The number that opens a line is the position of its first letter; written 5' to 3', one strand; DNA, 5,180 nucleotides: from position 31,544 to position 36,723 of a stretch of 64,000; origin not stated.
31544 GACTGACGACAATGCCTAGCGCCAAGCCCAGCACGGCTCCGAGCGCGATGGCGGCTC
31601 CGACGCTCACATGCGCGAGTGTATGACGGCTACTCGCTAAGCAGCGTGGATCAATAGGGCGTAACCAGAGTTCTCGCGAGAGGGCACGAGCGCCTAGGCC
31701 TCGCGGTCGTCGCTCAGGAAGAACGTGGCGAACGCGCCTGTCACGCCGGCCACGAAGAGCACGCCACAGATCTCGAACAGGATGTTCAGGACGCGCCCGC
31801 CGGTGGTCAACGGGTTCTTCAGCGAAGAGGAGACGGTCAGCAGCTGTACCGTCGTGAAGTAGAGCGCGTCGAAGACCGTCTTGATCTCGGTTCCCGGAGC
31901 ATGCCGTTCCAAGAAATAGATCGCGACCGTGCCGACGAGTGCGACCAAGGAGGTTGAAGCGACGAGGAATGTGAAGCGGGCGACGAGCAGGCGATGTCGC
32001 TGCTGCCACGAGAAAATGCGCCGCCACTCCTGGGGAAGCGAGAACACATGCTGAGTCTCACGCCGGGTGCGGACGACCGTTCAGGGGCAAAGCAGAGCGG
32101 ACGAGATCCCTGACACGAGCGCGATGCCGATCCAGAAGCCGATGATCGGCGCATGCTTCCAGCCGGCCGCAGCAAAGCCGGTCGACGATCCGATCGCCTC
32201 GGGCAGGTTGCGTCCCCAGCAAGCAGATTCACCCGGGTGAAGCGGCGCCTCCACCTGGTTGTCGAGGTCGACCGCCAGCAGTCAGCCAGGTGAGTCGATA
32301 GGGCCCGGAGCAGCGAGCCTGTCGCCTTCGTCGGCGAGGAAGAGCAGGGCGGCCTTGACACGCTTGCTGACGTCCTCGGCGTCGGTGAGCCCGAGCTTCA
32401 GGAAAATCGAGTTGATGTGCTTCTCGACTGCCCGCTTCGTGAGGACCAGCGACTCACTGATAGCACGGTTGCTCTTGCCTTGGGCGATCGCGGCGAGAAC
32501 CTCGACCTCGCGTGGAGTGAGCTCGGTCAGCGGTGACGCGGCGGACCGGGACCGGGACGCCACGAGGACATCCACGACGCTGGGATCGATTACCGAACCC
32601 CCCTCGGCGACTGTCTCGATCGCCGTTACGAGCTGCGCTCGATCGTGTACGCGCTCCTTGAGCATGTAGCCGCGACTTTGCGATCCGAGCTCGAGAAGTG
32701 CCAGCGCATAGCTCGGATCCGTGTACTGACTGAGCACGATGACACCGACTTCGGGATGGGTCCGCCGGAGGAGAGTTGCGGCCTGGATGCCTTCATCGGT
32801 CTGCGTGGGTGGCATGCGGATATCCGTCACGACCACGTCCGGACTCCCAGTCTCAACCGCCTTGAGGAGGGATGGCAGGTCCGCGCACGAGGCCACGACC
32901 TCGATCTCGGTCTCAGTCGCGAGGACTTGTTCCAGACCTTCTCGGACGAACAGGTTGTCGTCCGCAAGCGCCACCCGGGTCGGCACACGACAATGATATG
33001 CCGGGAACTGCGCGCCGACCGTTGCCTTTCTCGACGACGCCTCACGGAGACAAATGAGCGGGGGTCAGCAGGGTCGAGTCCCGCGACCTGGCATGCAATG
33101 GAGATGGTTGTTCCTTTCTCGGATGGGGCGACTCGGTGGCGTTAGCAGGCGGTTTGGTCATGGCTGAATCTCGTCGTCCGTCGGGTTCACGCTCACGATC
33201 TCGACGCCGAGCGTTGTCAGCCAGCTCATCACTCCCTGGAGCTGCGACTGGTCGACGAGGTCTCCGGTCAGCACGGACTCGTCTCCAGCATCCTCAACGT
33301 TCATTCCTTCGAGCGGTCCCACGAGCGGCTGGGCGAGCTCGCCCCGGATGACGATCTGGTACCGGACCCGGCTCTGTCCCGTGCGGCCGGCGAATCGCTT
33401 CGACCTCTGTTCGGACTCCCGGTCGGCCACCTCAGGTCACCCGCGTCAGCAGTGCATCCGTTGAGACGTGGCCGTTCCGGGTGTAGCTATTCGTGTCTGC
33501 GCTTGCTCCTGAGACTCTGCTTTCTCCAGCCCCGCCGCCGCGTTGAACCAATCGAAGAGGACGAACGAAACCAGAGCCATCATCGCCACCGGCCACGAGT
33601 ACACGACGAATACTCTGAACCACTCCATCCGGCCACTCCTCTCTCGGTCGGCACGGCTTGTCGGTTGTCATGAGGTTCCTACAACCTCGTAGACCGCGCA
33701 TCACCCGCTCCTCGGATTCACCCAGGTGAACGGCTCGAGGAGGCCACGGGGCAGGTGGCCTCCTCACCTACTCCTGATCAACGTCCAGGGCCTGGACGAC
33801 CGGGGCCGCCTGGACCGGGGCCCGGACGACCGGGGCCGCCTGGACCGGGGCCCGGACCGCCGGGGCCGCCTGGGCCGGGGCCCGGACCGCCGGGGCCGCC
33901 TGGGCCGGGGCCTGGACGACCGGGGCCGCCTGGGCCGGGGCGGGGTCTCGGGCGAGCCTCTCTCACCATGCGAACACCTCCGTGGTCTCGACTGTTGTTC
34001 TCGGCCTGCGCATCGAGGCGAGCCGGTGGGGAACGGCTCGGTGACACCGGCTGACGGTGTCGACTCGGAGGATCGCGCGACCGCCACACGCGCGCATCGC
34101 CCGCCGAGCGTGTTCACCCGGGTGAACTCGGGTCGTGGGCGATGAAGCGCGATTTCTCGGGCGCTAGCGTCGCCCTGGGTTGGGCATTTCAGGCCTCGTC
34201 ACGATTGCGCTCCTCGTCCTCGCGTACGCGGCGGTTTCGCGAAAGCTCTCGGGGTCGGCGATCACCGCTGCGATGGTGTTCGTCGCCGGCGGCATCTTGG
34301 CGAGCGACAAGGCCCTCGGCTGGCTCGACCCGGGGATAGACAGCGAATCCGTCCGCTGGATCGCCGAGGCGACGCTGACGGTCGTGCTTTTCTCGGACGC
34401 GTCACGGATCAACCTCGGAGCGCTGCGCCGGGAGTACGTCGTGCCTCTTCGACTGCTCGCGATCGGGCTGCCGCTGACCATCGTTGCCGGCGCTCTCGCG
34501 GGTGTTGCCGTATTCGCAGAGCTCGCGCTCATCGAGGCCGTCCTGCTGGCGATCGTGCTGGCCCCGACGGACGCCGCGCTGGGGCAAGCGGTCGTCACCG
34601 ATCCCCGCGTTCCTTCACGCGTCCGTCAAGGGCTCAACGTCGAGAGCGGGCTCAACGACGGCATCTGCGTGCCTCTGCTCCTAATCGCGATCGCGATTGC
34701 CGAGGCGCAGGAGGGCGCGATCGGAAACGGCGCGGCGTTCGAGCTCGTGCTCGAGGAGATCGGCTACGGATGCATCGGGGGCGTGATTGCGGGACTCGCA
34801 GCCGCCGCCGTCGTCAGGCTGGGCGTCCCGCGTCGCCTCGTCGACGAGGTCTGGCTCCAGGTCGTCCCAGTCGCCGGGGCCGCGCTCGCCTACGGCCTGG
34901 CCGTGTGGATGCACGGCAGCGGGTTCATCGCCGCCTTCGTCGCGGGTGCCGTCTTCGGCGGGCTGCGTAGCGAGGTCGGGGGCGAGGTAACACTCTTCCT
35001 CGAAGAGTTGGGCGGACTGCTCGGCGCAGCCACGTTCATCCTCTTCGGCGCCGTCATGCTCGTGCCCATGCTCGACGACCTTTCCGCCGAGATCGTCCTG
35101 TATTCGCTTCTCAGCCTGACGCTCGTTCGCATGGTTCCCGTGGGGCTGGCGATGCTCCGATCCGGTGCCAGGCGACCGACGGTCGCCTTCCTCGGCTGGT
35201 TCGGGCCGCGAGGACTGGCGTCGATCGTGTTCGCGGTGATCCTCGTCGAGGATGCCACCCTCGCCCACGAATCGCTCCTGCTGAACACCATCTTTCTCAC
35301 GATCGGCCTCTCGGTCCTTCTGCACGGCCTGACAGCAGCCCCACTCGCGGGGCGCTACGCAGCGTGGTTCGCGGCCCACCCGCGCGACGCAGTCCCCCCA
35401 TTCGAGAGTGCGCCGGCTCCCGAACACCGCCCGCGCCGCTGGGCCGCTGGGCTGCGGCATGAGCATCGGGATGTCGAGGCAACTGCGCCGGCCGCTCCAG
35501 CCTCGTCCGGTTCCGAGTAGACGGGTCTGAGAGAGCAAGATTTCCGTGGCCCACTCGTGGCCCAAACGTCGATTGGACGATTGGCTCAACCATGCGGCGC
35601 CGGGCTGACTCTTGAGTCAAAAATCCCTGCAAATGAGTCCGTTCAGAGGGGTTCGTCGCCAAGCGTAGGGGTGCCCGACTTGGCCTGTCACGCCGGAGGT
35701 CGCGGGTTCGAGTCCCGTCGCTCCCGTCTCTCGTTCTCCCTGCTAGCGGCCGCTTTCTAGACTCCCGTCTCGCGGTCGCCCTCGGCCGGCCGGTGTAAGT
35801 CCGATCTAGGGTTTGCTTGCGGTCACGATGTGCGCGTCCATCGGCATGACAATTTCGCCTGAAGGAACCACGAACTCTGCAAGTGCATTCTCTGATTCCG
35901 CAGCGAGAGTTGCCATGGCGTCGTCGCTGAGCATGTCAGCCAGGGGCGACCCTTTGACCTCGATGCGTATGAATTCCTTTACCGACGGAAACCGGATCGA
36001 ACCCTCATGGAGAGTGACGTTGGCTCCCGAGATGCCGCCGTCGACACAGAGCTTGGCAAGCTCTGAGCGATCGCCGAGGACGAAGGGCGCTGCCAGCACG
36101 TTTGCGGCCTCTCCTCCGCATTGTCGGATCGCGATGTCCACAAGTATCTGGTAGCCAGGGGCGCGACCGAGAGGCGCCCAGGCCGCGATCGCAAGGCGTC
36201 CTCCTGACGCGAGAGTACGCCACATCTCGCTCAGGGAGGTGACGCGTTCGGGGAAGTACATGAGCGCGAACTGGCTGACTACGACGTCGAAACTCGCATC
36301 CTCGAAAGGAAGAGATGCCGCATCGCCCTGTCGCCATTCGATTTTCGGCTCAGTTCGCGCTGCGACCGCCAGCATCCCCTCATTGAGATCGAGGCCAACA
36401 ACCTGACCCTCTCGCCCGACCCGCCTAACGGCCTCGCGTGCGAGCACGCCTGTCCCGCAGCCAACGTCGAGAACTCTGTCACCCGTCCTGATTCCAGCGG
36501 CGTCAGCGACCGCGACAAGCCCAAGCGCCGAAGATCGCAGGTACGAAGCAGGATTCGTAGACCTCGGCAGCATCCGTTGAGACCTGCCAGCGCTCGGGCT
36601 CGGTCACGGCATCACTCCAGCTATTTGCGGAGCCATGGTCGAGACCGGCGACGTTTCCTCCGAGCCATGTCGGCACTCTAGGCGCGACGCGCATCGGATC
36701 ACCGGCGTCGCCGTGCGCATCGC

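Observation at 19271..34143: Seven copies of the palindrome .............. within 15 kb, each with a C-rich pentamer exactly 10 nt away: a candidate local regulon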

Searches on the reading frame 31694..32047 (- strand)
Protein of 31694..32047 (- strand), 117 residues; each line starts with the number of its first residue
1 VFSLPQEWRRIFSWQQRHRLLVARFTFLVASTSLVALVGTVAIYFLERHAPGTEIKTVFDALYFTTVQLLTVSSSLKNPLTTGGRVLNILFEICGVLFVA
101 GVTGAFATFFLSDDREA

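Call 9: search_protein_families(library=pfam, proteins=[window:31694-32047:-], max_evalue=0.01)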
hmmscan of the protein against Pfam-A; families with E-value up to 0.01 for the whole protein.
window:31694-32047:- (117 aa): 1 family
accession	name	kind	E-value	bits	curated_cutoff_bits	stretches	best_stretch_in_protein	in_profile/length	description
PF07885.22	Ion_trans_2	-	2e-07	31.2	22.5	1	35-110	5-77/79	Ion channel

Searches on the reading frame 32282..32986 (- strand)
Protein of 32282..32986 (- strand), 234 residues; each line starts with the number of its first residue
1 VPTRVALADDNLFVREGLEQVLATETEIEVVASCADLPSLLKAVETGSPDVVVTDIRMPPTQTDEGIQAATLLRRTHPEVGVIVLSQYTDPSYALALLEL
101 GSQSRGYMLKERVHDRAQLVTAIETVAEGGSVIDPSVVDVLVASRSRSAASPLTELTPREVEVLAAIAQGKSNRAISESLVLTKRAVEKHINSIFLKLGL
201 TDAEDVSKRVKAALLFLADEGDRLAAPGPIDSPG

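Call 9: search_protein_families(library=pfam, proteins=[window:32282-32986:-], max_evalue=0.01)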
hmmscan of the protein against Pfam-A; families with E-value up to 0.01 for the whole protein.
window:32282-32986:- (234 aa): 2 families
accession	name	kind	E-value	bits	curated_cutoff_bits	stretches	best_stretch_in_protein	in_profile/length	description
PF00072.30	Response_reg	-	5.9e-17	62.3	30.2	1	5-122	1-109/111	Response regulator receiver domain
PF00196.25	GerE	-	2.5e-13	49.9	23.5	1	155-203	2-50/57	Bacterial regulatory proteins, luxR family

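Call 18: search_protein_families(library=ncbifam, proteins=[window:32282-32986:-], max_evalue=0.01)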
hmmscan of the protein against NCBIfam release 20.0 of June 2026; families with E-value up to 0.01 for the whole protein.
window:32282-32986:- (234 aa): 40 families (the best 25 are shown)
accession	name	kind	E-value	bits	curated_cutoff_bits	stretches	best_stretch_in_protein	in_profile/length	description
NF052445.1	RespRegMctR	equivalog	2.4e-36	125.1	300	1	3-206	2-195/205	two-component system response regulator MctR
NF047785.1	respo_reg_MadR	equivalog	1.5e-34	119.2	300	1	4-206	2-200/209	MadR family response regulator transcription factor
NF011896.0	PRK15369.1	equivalog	1.9e-25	89.8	242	1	3-205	4-199/211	two component system response regulator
NF007708.0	PRK10403.1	equivalog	9.7e-25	87.3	343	1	2-221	6-213/215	nitrate/nitrite response regulator protein NarP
NF007935.0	PRK10651.1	equivalog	9.8e-25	87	250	1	3-201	7-201/216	two-component system response regulator NarL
NF007018.1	PRK09483.1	equivalog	5.3e-21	75.3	280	1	5-202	4-195/217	UvrY/SirA/GacA family response regulator transcription factor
NF007685.0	PRK10360.1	equivalog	4.1e-19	69.2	258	1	4-210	3-192/196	response regulator transcription factor UhpA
NF007403.0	PRK09935.1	equivalog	1.5e-17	63.9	271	1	2-203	3-197/210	fimbria biosynthesis transcriptional regulator FimZ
NF041830.1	RR_TF_ErdR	exception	4.1e-16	59.3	390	1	6-215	5-204/213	response regulator transcription factor ErdR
NF006900.1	PRK09390.1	equivalog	2.6e-14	53.2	255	1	4-214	6-198/203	response regulator FixJ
NF008098.0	PRK10840.1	equivalog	3e-14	53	235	1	5-201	6-196/216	response regulator transcription factor RcsB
NF007419.0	PRK09958.1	equivalog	6e-12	45.6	251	1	8-199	6-187/204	acid-sensing system DNA-binding response regulator EvgA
NF001965.0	PRK00742.1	subfamily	3.5e-11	42.9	293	1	2-102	3-101/357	chemotaxis-specific protein-glutamate methyltransferase CheB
TIGR01818.1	ntrC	equivalog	8.8e-11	41.2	558.6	1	6-101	2-92/463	nitrogen regulation protein NR(I)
NF008677.0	PRK11697.1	equivalog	3.4e-10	39.7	246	1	5-111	4-102/238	two-component system response regulator BtsR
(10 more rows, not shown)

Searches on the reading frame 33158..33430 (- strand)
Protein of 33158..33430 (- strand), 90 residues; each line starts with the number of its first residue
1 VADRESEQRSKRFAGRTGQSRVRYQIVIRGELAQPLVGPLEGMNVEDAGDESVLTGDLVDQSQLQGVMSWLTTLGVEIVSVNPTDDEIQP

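Call 9: search_protein_families(library=pfam, proteins=[window:33158-33430:-], max_evalue=0.01)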
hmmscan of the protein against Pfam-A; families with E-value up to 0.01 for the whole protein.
window:33158-33430:- (90 aa): 0 families

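Call 18: search_protein_families(library=ncbifam, proteins=[window:33158-33430:-], max_evalue=0.01)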
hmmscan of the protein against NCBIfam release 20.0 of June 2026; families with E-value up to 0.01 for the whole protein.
window:33158-33430:- (90 aa): 0 families

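Call 38: find_homologous_proteins(query=window:33158-33430:-, max_evalue=0.001)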
Query window:33158-33430:- (90 aa): 99 proteins with E <= 0.001 among 101 candidates.
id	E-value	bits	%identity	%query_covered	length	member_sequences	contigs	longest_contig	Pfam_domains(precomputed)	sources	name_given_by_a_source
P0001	1.3e-39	151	88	93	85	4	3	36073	-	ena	-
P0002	6.5e-38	146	91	86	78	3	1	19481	-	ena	-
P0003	6.5e-38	146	88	89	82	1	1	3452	-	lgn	-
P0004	1.6e-36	142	85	89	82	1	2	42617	-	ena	-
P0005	1.6e-32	129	78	89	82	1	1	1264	-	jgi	jgi:hypothetical protein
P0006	1.8e-32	129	79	86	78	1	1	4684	-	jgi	jgi:hypothetical protein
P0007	2.2e-32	128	82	86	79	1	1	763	-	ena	-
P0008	2.5e-32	128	83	84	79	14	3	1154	-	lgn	-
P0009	2.8e-32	128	74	93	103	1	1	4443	-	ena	-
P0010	1.1e-31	126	78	87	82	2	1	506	-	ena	-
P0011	1.2e-31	126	79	86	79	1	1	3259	-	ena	-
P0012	1.9e-31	125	79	86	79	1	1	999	-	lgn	-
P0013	2.2e-31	125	79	86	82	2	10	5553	-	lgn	-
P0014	2.3e-31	125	79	86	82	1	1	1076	-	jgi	jgi:hypothetical protein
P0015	2.3e-31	125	78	86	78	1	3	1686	-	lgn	-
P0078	7.1e-24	101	60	92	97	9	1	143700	-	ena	-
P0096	9.6e-20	88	68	70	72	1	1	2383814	-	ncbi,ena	-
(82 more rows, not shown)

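Call 55: predict_structure(alignment_id=A1)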
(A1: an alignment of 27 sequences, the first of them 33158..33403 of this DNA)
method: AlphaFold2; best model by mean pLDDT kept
length: 81 residues; sequences in the alignment: 27
mean_pLDDT: 83.8   pTM: 0.71
mean pLDDT of the five models: 83.8, 82.5, 82.2, 81.8, 81.6
residues with pLDDT >= 90: 48; 70-90: 18; 50-70: 8; < 50: 7
segments of 3 or more residues with pLDDT < 50: 1-3
pLDDT, mean of each block of 10 residues (from residue 1): 48 91 88 91 93 93 93 76 51
secondary structure, 60 per line:
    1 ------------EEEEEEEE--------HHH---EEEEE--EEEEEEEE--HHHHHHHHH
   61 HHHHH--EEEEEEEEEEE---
elements in order: E13-20 E35-39 E42-49 H52-65 E68-78

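Call 57: fold_search(model_id=the predicted structure, library=pdb)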
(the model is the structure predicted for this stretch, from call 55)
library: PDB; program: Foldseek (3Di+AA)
matches with E <= 10: 800; with E <= 0.001: 0
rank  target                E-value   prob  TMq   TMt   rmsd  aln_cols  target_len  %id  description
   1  3bv8                  6.7e-02  0.97  0.48  0.46   3.6        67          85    6  Crystal structure of the N-terminal domain of tetrahydrodipicolinate acetyltransferase from Staphylococcus aureus (released 2008-02-05)
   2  7b1i_B                8.6e-02  0.96  0.44  0.48   4.9        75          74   24  Complex of rice blast (Magnaporthe oryzae) effector protein AVR-PikF with the HMA domain of OsHIPP19 from rice (Oryza  (released 2021-02-03)
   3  6g10_B                1.0e-01  0.96  0.45  0.47   5.3        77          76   17  Complex of rice blast (Magnaporthe oryzae) effector protein AVR-PikD with the HMA domain of Pikp-1 from rice (Oryza sa (released 2018-06-13)
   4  4pg6_A                1.1e-01  0.91  0.48  0.12   5.7        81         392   12  Crystal structure of S. aureus Homoserine Dehydrogenase at pH7.0 (released 2015-05-13)
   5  6lpi_G                1.3e-01  0.96  0.48  0.45   4.2        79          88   16  Crystal Structure of AHAS holo-enzyme (released 2020-11-18)
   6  5zng_A                1.4e-01  0.93  0.46  0.47   5.2        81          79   21  The crystal complex of immune receptor RGA5A_S of Pia from rice (Oryzae sativa) with rice blast (Magnaporthe oryzae) e (released 2018-10-24)
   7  9imu_A                1.5e-01  0.94  0.46  0.49   4.7        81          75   21  The complex of rice immune receptor RGA5-HMA8 with rice blast effector protein AVR-PikD (released 2025-07-09)
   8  3r8y_E                1.5e-01  0.93  0.47  0.21   3.8        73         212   16  Structure of the Bacillus anthracis tetrahydropicolinate succinyltransferase (released 2011-04-20)
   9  8b2r_A                1.6e-01  0.94  0.48  0.49   5.2        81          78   18  Complex of rice blast (Magnaporthe oryzae) effector protein AVR-PikF with a rice (Oryza sativa) RGA5 HMA domain mutant (released 2022-10-19)
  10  6fub_A                1.6e-01  0.94  0.47  0.47   4.6        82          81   18  Complex of rice blast (Magnaporthe oryzae) effector protein AVR-PikE with the HMA domain of Pikm-1 from rice (Oryza sa (released 2018-06-13)
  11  6r8m_B                1.6e-01  0.93  0.47  0.48   5.0        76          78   16  Complex of rice blast (Magnaporthe oryzae) effector protein AVR-PikE with an engineered HMA domain of Pikp-1 from rice (released 2019-04-24)
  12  3r8y_B                1.6e-01  0.92  0.47  0.21   3.8        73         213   16  Structure of the Bacillus anthracis tetrahydropicolinate succinyltransferase (released 2011-04-20)
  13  7a8x_B                1.7e-01  0.92  0.46  0.50   4.4        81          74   15  Complex of rice blast (Magnaporthe oryzae) effector protein AVR-PikC with the HMA domain of Pikh-1 from rice (Oryza sa (released 2021-02-03)
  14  2ivm_A                1.7e-01  0.84  0.48  0.31   5.1        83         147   13  Crystal structure of a transcriptional regulator (released 2007-10-09)
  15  2w29_A                1.7e-01  0.84  0.48  0.31   5.1        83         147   13  Gly102Thr mutant of Rv3291c (released 2009-11-17)
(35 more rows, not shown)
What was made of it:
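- Tried and rejected: Nothing suggests DNA binding (calls 55, 57).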

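Call 58: find_encoding_contigs(protein=P0096, flank=10000, max_places=3)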
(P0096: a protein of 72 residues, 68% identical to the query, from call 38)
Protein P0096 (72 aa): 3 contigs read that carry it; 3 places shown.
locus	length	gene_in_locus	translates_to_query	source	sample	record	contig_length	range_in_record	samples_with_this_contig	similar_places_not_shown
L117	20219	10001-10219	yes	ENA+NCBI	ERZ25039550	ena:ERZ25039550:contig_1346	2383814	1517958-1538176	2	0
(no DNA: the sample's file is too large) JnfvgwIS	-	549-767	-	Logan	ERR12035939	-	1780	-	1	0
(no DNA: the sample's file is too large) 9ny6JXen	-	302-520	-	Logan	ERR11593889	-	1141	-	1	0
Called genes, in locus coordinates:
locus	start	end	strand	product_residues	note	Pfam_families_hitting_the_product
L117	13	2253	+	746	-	PF25873:WHD_MalT, PF00196:GerE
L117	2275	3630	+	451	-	PF09851:SHOCT (weak)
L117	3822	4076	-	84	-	PF09851:SHOCT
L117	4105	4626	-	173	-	-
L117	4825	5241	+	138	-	PF00520:Ion_trans, PF07885:Ion_trans_2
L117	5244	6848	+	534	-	PF07690:MFS_1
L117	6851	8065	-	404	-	PF13091:PLDc_2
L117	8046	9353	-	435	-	PF00324:AA_permease, PF03845:Spore_permease, PF13520:AA_permease_2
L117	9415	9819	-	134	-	PF23636:DUF7144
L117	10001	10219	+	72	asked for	-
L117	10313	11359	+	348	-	PF01594:AI-2E_transport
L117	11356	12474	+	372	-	PF03706:LPG_synthase_TM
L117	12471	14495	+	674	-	PF04020:Phage_holin_4_2, PF01663:Phosphodiest (weak)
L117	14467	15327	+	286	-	PF13230:GATase_4, PF13522:GATase_6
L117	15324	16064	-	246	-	PF13483:Lactamase_B_3, PF12706:Lactamase_B_2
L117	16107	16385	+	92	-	-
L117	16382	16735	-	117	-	-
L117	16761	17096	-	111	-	PF00293:NUDIX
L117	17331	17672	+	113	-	PF00166:Cpn10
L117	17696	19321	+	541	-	PF00118:Cpn60_TCP1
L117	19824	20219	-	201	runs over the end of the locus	PF00174:Oxidored_molyb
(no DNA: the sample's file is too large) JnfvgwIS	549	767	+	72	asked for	-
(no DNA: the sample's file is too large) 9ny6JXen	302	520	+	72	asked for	-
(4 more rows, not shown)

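Call 59: find_encoding_contigs(protein=P0078, flank=10000, max_places=3)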
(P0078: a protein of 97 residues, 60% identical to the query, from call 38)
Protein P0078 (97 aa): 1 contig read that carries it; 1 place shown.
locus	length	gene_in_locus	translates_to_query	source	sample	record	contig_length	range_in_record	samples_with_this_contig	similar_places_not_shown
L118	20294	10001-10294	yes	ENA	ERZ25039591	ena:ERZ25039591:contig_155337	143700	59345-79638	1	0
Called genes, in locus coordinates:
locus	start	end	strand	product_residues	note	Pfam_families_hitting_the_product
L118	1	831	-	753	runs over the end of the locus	PF25873:WHD_MalT, PF13424:TPR_12 (faint), PF17874:TPR_MalT, PF00196:GerE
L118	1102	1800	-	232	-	PF00072:Response_reg, PF00196:GerE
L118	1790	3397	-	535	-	PF05231:MASE1, PF07730:HisKA_3, PF02518:HATPase_c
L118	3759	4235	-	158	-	PF23636:DUF7144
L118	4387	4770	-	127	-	PF13396:PLDc_N (weak), PF09851:SHOCT (weak)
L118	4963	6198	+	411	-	PF09851:SHOCT (weak)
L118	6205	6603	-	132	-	-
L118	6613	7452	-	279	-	PF03781:FGE-sulfatase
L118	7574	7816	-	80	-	PF09851:SHOCT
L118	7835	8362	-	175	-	-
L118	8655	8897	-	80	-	-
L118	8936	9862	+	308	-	PF06271:RDD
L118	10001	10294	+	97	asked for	-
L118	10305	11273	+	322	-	PF03631:Virul_fac_BrkB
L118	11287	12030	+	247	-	PF00753:Lactamase_B (weak), PF13483:Lactamase_B_3, PF12706:Lactamase_B_2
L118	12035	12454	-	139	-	PF04020:Phage_holin_4_2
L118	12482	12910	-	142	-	PF23636:DUF7144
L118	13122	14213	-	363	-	PF01594:AI-2E_transport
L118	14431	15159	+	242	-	PF03631:Virul_fac_BrkB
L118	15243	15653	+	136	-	PF23636:DUF7144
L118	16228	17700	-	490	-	-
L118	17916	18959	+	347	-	PF13089:PP_kinase_N, PF02503:PP_kinase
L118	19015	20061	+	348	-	PF13091:PLDc_2 (faint), PF17941:PP_kinase_C_1, PF13090:PP_kinase_C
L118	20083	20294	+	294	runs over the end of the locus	PF02541:Ppx-GppA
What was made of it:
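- On MalT/LAL (STAND-LuxR) activator regulon: L117 and L118 genes carry WHD_MalT, TPR_MalT and GerE (calls 58, 59).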

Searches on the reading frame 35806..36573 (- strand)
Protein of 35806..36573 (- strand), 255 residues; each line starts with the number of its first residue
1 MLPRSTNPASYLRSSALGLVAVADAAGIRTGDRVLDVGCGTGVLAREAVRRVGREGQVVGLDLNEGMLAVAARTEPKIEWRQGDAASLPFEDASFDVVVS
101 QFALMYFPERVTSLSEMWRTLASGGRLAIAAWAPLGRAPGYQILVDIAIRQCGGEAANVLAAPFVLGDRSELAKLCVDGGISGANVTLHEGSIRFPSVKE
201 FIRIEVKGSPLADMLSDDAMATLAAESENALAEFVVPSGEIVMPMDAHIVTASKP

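Call 9: search_protein_families(library=pfam, proteins=[window:35806-36573:-], max_evalue=0.01)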
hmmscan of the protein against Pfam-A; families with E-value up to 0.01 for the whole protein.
window:35806-36573:- (255 aa): 15 families
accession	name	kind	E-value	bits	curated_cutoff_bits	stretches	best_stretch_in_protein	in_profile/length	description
PF08241.18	Methyltransf_11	-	6.8e-25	88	21.2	1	35-129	1-95/95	Methyltransferase domain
PF13649.12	Methyltransf_25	-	9.1e-25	87.6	27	1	34-125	1-97/97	Methyltransferase domain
PF13847.12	Methyltransf_31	-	2.7e-20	73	27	1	29-131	2-111/145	Methyltransferase domain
PF01209.24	Ubie_methyltran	-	7.5e-20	71.7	20.1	1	22-129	39-151/233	ubiE/COQ5 methyltransferase family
PF08242.18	Methyltransf_12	-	1e-13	52.2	30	1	35-127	1-98/98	Methyltransferase domain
PF01728.25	FtsJ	-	3.8e-09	37.2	24.1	1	15-100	5-97/181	FtsJ-like methyltransferase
PF13489.12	Methyltransf_23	-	9.6e-09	35.6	27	1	26-132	17-119/164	Methyltransferase domain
PF01135.25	PCMT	-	2.1e-06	28.1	20.3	1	24-108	67-156/210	Protein-L-isoaspartate(D-aspartate) O-methyltransferase (PCMT)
PF05148.21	Methyltransf_8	-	8.3e-06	26.3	27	1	33-130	75-157/219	Hypothetical methyltransferase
PF07021.18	MetW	-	2.6e-05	24.4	21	1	28-117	11-98/193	Methionine biosynthesis protein MetW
PF02353.26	CMAS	-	6.8e-05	22.8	27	1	24-72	56-102/273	Mycolic acid cyclopropane synthetase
PF05175.20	MTS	-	0.00014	21.9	23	1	30-100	31-104/170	Methyltransferase small domain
PF06325.19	PrmA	-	0.0004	20.4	22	1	28-73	159-202/296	Ribosomal protein L11 methyltransferase (PrmA)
PF01170.24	UPF0020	-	0.00079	19.6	22.3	0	35-101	33-128/197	RMKL-like, methyltransferase domain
PF13679.12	Methyltransf_32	-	0.0024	18.3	27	1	31-82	26-80/143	Methyltransferase domain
